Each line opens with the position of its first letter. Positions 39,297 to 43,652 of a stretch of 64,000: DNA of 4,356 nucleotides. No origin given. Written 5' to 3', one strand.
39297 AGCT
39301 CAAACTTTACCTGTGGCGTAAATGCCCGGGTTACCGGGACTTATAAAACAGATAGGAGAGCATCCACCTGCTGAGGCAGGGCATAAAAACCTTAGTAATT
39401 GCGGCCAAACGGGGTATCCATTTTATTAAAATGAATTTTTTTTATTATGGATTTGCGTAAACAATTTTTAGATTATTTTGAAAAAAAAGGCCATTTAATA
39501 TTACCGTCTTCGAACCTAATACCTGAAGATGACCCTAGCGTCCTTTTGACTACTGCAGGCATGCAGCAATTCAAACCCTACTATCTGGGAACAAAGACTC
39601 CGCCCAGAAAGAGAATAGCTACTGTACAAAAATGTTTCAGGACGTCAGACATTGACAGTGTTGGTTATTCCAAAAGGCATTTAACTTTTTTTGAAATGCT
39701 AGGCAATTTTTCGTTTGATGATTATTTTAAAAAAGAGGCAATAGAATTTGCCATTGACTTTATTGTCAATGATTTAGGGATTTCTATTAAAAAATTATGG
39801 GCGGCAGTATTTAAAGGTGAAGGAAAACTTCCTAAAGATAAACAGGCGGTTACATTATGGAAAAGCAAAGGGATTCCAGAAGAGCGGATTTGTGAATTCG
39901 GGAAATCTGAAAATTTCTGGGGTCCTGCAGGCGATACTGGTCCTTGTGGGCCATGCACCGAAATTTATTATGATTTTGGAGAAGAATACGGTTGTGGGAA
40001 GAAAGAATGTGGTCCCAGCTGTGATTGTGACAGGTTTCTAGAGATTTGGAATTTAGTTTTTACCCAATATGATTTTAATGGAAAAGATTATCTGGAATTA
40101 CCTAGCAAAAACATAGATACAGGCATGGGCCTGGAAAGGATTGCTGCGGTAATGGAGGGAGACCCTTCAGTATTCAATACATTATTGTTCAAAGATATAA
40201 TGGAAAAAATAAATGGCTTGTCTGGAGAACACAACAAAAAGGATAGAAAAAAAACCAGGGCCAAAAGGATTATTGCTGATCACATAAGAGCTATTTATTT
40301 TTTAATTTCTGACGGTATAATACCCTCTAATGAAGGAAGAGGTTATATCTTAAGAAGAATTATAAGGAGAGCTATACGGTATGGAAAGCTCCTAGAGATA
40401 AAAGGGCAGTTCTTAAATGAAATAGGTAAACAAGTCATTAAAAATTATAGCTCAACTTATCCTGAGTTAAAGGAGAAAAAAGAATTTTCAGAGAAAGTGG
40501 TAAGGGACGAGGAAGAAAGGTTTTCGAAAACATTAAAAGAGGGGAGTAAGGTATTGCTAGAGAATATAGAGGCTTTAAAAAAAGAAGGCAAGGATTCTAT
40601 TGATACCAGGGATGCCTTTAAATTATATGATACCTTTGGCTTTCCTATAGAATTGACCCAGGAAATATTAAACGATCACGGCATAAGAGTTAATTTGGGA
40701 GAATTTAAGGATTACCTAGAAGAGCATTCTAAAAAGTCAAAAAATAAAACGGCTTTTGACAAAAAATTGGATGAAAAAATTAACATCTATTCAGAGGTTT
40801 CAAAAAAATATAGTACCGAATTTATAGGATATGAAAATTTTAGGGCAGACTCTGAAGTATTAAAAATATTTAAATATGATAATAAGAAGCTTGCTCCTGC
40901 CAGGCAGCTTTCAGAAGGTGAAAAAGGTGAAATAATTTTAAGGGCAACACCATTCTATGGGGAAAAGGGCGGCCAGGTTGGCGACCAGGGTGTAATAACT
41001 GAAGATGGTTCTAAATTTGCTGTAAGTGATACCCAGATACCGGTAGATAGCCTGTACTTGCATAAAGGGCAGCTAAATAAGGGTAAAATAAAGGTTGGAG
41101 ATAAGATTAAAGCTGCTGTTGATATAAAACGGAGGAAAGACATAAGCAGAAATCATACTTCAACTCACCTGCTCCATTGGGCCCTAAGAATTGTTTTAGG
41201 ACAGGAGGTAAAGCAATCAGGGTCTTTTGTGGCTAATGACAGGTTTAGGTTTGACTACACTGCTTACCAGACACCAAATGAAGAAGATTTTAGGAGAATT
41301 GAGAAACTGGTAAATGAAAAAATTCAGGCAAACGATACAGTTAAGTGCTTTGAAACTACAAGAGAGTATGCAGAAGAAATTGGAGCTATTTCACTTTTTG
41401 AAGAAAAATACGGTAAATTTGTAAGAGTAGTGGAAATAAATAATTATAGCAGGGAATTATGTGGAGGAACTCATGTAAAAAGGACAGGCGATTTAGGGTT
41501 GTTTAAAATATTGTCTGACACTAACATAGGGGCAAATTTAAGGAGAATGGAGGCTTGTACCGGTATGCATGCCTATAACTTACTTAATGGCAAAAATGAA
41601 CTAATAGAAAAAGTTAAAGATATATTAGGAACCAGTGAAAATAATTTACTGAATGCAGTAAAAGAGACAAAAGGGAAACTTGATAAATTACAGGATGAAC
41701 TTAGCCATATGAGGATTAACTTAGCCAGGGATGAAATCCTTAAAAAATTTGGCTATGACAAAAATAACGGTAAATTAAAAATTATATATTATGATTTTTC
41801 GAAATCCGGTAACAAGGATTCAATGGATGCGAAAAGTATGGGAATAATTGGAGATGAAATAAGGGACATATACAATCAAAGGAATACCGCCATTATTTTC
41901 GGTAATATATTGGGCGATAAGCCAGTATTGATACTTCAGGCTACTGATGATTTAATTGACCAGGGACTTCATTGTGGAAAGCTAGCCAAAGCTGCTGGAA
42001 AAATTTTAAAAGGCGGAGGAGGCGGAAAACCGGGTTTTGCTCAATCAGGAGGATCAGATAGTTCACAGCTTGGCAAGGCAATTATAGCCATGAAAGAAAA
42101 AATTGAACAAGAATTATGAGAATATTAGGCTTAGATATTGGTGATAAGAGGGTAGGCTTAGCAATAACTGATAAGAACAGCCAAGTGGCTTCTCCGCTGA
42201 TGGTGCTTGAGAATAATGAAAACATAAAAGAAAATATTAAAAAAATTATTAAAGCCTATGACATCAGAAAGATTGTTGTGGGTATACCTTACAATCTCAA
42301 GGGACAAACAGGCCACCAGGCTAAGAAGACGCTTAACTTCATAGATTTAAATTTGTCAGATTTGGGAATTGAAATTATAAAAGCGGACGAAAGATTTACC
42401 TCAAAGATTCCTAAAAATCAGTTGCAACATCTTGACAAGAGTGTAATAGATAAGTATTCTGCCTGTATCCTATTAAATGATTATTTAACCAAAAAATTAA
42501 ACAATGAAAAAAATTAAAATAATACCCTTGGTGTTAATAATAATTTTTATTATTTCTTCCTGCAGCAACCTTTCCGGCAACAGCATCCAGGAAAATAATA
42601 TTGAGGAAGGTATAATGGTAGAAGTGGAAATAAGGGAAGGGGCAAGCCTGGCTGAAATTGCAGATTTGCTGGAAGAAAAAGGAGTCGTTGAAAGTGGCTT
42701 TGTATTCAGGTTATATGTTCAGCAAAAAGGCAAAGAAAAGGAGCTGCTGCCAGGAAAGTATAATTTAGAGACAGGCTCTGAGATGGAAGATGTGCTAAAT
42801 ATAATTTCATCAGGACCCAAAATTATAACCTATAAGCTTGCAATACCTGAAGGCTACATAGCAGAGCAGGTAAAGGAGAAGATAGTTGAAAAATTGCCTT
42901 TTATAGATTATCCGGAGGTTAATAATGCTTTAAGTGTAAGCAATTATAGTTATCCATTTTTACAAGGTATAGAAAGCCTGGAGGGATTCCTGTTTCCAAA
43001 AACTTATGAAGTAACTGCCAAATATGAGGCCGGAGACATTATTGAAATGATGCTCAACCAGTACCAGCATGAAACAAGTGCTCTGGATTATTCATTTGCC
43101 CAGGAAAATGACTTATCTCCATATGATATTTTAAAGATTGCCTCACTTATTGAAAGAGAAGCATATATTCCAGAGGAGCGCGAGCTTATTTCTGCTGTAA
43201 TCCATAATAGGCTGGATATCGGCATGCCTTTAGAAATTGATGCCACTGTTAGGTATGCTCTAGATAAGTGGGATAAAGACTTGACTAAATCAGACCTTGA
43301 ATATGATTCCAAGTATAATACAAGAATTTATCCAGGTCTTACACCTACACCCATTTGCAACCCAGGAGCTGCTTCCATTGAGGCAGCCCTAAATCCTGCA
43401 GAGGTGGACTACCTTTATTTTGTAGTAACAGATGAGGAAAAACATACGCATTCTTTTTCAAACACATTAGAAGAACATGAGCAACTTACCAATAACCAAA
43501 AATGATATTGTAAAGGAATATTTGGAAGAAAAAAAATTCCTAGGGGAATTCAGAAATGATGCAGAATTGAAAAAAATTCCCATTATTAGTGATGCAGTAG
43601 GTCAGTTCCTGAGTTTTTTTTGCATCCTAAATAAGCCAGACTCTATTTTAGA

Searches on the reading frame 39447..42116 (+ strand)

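Call 6: search_protein_families(library=pfam, proteins=[window:39447-42116:+], max_evalue=0.001)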
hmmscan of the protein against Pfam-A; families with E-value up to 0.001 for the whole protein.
window:39447-42116:+ (890 aa): 3 families
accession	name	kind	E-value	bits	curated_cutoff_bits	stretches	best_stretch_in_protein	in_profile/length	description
PF01411.24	tRNA-synt_2c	-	5.9e-189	629.6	30.3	1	3-561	2-551/552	tRNA synthetases class II (A)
PF07973.19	tRNA_SAD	-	8.1e-16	58.2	24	1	659-702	1-44/44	Threonyl and Alanyl tRNA synthetase second additional domain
PF02272.25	DHHA1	-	3e-09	37.7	25.9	1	784-887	9-101/102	DHHA1 domain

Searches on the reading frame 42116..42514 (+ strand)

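Call 6: search_protein_families(library=pfam, proteins=[window:42116-42514:+], max_evalue=0.001)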
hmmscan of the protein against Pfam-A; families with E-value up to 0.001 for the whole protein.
window:42116-42514:+ (133 aa): 1 family
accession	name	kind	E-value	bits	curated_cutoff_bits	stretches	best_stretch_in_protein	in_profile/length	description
PF03652.20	RuvX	-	6.9e-30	104.6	29.2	1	1-125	1-133/134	Holliday junction resolvase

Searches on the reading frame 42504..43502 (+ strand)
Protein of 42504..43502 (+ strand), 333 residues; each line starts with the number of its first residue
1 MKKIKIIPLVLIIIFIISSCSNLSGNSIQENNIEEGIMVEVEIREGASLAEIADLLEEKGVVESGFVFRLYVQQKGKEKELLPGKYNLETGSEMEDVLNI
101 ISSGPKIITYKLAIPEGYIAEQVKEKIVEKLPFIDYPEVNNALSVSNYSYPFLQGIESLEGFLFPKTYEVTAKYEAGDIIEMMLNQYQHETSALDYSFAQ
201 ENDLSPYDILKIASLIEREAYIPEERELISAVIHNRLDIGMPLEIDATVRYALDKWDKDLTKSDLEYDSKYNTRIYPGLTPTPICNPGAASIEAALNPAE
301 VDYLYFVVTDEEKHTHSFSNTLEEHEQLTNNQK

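Call 6: search_protein_families(library=pfam, proteins=[window:42504-43502:+], max_evalue=0.001)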
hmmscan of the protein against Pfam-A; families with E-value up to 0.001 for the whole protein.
window:42504-43502:+ (333 aa): 1 family
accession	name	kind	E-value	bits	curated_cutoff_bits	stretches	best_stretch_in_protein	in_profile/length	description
PF02618.21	YceG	-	7.7e-84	281.9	32.4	1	41-328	1-272/275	YceG-like family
